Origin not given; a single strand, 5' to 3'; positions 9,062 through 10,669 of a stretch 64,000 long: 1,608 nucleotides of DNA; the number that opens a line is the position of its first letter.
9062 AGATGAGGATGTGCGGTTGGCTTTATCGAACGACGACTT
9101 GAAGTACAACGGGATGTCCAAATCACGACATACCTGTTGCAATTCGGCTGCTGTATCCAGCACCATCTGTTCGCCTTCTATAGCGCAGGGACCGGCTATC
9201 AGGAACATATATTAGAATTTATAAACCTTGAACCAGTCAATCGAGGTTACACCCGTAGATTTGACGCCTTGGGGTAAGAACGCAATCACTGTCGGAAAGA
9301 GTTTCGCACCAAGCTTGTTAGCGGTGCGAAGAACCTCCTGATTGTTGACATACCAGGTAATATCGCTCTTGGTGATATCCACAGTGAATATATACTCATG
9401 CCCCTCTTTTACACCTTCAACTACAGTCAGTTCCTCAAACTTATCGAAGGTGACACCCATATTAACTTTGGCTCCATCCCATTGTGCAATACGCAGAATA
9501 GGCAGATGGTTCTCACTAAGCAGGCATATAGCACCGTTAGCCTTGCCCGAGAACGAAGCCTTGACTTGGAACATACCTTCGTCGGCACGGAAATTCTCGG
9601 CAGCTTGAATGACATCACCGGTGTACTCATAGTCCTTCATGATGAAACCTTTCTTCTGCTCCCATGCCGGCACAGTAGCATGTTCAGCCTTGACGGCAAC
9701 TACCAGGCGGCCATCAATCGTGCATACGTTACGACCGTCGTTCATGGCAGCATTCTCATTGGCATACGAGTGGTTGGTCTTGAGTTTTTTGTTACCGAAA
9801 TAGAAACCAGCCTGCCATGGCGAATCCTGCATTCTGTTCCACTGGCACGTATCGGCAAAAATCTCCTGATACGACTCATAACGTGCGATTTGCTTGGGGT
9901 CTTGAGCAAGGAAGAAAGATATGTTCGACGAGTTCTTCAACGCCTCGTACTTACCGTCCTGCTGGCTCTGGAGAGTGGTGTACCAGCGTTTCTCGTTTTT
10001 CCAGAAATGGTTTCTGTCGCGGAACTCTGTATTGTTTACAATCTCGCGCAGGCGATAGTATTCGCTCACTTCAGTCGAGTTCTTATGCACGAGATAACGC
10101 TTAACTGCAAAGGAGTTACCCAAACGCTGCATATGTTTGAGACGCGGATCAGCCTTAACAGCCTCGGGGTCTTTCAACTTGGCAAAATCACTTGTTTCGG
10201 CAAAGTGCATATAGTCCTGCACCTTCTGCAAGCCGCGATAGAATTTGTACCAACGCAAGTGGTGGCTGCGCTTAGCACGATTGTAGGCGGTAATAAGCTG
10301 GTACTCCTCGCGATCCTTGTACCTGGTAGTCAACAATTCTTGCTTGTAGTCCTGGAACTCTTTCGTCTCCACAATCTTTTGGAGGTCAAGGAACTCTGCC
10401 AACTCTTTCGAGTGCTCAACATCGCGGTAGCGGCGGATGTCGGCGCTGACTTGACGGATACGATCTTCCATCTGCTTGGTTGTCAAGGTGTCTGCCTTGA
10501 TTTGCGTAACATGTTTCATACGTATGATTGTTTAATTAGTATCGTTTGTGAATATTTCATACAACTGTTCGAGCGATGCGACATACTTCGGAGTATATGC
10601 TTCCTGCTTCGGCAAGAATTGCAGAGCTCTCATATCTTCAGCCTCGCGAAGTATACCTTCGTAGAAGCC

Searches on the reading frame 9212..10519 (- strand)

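Call 73: search_protein_families(library=pfam, max_evalue=1, proteins=[window:9212-10519:-])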
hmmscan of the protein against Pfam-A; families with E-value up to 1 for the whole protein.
window:9212-10519:- (435 aa): 2 families
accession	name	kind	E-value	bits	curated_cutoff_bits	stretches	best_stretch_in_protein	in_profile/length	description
PF14103.11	DUF4276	-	0.03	15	30.2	1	13-62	141-191/192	Domain of unknown function (DUF4276)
PF19559.6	DUF6081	-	0.036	13.7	25.9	1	370-417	176-222/272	Family of unknown function (DUF6081)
